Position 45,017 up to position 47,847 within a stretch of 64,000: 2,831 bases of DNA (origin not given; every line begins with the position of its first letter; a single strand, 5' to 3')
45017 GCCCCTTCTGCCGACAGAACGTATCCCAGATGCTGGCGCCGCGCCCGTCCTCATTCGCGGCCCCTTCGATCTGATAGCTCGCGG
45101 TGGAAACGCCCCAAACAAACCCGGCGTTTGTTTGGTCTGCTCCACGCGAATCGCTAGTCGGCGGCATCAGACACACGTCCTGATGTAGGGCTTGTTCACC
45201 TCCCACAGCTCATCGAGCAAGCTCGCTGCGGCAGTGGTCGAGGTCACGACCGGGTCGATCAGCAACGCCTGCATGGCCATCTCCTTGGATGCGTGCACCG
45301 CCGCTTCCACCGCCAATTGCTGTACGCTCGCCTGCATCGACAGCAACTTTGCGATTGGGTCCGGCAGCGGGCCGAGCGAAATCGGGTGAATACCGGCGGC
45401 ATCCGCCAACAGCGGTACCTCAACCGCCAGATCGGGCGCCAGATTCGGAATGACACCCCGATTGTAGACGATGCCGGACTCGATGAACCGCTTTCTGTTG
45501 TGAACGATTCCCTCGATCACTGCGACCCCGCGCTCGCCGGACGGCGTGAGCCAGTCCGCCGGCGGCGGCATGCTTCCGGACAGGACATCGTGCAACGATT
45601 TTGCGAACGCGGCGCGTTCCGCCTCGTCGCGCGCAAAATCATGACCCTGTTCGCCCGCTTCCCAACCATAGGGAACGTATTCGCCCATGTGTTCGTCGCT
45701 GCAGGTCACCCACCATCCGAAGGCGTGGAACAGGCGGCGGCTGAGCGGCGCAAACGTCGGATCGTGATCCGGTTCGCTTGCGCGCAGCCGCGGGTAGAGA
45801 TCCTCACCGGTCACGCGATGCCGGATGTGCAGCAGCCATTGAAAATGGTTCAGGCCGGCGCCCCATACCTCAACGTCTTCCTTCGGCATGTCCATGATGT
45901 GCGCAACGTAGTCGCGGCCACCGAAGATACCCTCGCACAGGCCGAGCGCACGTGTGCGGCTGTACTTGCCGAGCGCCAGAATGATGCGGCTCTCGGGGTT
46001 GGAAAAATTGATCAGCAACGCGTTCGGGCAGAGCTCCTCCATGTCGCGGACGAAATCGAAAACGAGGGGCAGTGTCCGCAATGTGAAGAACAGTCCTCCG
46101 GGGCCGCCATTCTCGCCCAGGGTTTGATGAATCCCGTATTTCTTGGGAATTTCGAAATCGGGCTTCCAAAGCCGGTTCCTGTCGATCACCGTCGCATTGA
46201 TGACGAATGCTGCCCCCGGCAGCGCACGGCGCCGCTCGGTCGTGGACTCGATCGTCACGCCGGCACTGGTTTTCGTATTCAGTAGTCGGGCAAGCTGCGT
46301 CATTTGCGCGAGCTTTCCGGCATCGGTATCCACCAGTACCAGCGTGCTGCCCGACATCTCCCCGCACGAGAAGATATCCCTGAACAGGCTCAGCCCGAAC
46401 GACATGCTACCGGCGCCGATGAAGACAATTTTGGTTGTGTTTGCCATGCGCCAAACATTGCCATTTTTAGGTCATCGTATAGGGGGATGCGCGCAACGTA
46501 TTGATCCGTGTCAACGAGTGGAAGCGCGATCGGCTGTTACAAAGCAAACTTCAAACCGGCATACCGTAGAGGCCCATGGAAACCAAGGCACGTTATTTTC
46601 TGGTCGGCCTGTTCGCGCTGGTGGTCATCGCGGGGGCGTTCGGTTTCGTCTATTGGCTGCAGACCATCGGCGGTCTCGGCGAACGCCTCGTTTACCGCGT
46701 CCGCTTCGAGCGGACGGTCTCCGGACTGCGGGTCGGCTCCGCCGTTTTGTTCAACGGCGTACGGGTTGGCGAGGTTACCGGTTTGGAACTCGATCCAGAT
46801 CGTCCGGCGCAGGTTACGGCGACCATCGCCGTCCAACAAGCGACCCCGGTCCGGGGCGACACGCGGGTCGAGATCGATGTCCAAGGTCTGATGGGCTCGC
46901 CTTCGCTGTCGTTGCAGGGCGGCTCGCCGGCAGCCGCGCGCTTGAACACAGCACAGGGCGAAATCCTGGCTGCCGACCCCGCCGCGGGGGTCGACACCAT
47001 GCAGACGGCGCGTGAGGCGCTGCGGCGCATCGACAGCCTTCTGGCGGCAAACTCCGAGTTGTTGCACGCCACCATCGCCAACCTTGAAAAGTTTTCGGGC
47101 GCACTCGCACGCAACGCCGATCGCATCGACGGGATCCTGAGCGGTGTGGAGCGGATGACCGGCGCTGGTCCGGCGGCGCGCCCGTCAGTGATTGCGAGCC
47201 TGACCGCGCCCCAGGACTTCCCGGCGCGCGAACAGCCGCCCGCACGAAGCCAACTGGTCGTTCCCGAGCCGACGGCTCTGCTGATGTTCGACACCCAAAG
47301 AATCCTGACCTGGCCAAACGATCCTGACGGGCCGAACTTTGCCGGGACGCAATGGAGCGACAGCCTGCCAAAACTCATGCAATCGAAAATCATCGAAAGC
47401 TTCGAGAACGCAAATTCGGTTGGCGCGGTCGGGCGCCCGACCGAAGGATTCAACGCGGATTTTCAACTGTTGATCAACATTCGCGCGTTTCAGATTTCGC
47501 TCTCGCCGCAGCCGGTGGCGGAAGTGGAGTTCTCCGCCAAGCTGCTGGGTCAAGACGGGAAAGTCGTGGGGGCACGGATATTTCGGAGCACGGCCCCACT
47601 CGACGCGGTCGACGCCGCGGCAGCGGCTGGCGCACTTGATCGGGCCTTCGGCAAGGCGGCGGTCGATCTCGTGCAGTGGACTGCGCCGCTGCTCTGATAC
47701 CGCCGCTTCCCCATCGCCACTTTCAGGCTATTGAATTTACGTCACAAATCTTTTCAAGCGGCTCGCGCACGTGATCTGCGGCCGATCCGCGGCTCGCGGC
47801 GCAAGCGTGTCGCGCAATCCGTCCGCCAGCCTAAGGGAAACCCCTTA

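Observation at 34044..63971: A 30-kb FixLJ/FixK low-oxygen island with nine FixK-type boxes, all in intergenic regions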

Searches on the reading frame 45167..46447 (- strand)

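Call 7: search_protein_families(library=pfam, proteins=[window:45167-46447:-], max_evalue=0.01)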
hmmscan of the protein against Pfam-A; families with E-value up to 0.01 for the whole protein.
window:45167-46447:- (426 aa): 2 families
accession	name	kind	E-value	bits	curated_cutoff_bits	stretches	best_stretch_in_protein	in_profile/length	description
PF02056.22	Glyco_hydro_4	-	3.4e-43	147.8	23.2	1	6-186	1-182/183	Family 4 glycosyl hydrolase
PF11975.13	Glyco_hydro_4C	-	8.5e-39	134.1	24.1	1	197-401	2-211/211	Family 4 glycosyl hydrolase C-terminal domain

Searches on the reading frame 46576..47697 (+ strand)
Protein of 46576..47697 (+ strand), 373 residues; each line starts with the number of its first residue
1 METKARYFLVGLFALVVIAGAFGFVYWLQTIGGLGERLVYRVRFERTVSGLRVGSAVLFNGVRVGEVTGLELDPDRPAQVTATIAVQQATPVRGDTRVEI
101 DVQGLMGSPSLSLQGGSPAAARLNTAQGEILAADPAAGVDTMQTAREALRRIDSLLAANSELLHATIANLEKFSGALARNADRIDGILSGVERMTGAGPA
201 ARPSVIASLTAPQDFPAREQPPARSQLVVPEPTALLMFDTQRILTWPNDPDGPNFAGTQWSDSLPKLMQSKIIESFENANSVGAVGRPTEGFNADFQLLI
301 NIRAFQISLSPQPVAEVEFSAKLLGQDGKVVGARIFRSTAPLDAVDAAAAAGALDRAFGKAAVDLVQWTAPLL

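Call 7: search_protein_families(library=pfam, proteins=[window:46576-47697:+], max_evalue=0.01)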
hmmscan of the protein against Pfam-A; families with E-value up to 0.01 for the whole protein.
window:46576-47697:+ (373 aa): 2 families
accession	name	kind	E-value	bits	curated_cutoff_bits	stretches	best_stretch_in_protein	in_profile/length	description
PF03886.18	ABC_trans_aux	-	8.7e-15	55.1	26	1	211-364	5-159/161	ABC-type transport auxiliary lipoprotein component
PF02470.25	MlaD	-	1.6e-14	54.3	25.1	1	40-116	5-81/81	MlaD protein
